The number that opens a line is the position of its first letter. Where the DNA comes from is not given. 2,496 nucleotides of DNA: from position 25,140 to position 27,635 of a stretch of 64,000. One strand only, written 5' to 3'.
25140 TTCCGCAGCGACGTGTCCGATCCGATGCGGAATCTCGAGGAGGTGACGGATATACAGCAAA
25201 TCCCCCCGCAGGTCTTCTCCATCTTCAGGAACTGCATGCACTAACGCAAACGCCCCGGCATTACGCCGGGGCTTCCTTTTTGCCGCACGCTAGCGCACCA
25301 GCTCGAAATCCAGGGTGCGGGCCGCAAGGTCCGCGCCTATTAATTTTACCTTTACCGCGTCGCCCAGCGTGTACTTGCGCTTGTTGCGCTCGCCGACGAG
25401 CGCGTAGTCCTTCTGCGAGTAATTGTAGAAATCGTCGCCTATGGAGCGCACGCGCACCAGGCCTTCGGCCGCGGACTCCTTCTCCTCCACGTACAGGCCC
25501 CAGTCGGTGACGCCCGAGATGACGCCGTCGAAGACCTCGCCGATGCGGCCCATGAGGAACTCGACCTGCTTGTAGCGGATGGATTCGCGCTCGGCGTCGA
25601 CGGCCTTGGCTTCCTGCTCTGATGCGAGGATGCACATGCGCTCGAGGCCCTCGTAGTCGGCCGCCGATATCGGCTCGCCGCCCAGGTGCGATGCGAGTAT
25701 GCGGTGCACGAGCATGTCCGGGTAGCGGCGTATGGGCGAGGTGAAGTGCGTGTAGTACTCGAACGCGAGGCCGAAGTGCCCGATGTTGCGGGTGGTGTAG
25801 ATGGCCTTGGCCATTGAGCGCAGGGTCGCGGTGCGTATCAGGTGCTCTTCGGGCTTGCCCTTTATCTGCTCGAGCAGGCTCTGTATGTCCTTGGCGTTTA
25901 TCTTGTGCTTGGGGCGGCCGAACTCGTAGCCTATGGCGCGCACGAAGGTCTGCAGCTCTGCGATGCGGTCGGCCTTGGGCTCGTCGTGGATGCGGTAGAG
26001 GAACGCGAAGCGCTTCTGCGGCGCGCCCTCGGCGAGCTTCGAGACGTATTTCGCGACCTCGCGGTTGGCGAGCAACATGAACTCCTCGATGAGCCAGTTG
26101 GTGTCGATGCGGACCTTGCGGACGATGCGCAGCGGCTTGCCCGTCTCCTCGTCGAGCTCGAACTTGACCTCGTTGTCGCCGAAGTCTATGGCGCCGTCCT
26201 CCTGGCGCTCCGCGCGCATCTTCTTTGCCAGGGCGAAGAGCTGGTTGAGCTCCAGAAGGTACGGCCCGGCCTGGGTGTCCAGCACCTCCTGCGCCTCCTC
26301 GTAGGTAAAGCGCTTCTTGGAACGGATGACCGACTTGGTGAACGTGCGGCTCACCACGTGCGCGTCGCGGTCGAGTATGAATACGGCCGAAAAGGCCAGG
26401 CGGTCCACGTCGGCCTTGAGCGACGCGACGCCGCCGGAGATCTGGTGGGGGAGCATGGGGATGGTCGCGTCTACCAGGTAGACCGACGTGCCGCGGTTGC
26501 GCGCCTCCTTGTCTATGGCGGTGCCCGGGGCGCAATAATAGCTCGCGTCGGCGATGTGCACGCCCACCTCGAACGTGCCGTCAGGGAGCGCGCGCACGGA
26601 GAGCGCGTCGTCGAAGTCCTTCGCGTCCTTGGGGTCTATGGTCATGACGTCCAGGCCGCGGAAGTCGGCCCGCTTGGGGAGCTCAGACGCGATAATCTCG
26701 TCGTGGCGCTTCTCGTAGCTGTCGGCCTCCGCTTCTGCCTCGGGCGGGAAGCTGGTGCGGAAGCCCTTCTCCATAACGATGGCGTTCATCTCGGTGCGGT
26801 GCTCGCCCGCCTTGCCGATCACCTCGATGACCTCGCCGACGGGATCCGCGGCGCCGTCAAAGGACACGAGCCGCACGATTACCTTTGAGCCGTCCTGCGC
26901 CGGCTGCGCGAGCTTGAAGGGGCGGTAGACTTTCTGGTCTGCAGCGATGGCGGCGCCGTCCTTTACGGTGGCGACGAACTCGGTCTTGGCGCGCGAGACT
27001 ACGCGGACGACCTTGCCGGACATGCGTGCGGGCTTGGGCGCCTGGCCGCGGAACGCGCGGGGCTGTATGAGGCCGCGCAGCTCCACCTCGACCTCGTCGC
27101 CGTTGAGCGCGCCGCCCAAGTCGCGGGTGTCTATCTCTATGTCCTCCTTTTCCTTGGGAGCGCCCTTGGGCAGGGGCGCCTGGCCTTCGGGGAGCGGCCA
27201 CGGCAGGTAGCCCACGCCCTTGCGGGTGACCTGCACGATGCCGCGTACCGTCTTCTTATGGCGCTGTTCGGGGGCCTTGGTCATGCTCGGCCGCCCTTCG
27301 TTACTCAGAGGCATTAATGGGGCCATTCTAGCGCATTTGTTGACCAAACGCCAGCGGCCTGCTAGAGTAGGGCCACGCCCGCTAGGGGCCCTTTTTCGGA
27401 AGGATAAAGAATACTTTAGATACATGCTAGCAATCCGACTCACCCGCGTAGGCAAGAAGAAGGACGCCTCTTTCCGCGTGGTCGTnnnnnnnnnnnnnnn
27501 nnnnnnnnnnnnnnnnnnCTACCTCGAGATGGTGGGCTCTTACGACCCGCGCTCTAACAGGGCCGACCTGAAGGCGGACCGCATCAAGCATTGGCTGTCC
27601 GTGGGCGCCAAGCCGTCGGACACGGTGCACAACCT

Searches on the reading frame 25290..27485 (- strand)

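Call 59: search_protein_families(library=pfam, proteins=[window:25290-27485:-], max_evalue=0.00001)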
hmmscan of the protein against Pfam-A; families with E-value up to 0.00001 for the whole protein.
window:25290-27485:- (731 aa): 3 families
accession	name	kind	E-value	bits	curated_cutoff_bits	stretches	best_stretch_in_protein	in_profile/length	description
PF00773.25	RNB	-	3.4e-102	342.5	29.3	1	272-601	1-324/326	RNB domain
PF17876.7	CSD2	-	4.8e-14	52.6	26.2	1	184-247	11-74/74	Cold shock domain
PF00575.29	S1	-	5.4e-07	30.3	22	1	648-727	4-71/74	S1 RNA binding domain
